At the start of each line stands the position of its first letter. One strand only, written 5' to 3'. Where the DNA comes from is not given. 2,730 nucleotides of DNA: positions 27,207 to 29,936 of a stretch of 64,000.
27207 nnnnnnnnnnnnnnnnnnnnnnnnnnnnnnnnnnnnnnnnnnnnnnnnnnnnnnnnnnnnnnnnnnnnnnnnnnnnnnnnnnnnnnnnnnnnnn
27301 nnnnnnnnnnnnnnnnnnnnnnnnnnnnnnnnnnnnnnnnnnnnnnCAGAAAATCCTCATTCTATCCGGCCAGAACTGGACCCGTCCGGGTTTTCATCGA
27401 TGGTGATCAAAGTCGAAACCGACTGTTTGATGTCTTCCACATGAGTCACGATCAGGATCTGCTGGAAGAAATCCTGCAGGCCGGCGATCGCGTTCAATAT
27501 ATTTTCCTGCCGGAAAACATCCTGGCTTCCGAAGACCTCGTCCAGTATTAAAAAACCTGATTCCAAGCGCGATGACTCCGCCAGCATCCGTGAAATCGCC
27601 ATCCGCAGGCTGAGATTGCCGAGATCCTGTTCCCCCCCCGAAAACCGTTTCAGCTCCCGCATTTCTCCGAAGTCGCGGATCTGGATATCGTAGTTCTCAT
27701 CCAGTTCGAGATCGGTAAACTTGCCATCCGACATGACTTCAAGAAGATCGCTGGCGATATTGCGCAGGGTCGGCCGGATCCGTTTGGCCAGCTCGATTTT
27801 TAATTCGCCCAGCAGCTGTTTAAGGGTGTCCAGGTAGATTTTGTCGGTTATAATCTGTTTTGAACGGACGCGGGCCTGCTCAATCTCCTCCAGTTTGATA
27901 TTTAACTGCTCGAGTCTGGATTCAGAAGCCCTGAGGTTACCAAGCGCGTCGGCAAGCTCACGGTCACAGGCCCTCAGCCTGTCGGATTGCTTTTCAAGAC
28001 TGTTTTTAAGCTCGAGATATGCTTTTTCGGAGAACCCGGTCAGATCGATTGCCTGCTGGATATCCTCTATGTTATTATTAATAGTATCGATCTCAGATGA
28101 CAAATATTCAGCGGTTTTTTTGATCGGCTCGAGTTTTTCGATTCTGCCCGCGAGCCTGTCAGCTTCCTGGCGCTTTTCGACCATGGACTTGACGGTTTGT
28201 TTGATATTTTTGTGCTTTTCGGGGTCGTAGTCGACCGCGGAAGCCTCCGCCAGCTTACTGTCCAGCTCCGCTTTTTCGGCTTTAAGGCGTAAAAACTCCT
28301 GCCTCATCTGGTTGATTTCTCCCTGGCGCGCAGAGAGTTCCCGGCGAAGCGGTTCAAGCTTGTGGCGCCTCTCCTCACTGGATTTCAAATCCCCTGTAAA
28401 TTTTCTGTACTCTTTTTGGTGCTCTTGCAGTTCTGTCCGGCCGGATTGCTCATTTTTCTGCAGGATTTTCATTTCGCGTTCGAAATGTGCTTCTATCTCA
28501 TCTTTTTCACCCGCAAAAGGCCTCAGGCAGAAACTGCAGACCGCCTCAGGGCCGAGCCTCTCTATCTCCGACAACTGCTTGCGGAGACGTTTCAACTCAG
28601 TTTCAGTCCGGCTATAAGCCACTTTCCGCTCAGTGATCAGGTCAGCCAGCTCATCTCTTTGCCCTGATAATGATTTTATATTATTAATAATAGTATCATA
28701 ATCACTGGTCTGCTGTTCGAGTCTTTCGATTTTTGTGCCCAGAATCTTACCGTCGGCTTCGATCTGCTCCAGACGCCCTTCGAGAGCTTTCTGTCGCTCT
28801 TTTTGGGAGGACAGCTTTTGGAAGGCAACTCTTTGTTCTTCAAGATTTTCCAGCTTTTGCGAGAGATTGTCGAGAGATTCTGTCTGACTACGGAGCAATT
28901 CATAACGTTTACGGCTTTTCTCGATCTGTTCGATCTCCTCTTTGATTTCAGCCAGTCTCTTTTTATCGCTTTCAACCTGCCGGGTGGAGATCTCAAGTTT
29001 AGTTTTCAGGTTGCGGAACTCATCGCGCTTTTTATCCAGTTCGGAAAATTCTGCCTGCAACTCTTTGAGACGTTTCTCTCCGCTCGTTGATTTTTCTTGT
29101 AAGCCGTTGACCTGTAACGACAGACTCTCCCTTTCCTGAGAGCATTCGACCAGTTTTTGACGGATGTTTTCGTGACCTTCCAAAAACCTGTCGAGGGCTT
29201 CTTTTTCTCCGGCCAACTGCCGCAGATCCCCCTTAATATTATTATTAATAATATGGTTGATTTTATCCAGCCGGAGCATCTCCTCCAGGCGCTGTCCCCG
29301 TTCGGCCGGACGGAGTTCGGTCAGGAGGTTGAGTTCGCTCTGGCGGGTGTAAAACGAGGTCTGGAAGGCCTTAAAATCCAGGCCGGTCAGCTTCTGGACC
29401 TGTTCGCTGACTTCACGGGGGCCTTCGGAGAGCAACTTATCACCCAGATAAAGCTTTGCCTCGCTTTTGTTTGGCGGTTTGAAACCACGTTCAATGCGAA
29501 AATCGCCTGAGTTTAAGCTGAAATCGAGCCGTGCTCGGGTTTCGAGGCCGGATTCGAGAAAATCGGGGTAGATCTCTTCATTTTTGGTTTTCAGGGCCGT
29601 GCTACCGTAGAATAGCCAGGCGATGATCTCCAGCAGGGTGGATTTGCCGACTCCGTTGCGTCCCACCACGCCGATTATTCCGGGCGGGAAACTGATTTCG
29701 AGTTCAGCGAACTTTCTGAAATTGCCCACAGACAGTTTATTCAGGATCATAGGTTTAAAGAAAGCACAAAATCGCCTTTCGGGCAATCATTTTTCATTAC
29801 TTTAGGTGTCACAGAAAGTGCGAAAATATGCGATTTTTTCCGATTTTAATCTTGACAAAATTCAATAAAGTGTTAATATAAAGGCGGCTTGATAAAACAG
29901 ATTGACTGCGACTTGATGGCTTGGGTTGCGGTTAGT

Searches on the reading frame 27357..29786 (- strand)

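Call 24: search_protein_families(library=pfam, proteins=[window:27357-29786:-], max_evalue=0.01)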
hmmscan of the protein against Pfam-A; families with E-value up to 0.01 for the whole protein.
window:27357-29786:- (809 aa): 10 families
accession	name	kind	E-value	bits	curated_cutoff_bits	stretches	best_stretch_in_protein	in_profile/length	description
PF13476.12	AAA_23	-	3.1e-17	64.3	27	1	17-290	1-198/201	AAA domain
PF13175.12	AAA_15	-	3.2e-15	57.1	32.1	1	13-405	1-260/374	AAA ATPase domain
PF02463.25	SMC_N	-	3.2e-08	33.7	40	1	15-67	2-58/220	RecF/RecN/SMC N terminal domain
PF13304.12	AAA_21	-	1.3e-05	25.8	27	1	38-223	2-220/304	AAA domain, putative AbiEii toxin, Type IV TA system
PF13555.12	AAA_29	-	0.00025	21.2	27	1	15-64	1-51/61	P-loop containing region of AAA domain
PF13558.12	SbcC_Walker_B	-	0.00026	21.6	27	1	709-767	27-88/90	SbcC/RAD50-like, Walker B motif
PF13514.12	AAA_27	-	0.00045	20.3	22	1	13-66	1-57/206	AAA domain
PF00005.33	ABC_tran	-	0.0013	19.7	25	1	37-59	13-35/137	ABC transporter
PF13851.11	GAS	-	0.002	18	32.3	0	181-256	56-131/200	Growth-arrest specific micro-tubule binding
PF09728.14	Taxilin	-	0.0085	15.8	30.3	1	435-512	30-108/302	Myosin-like coiled-coil protein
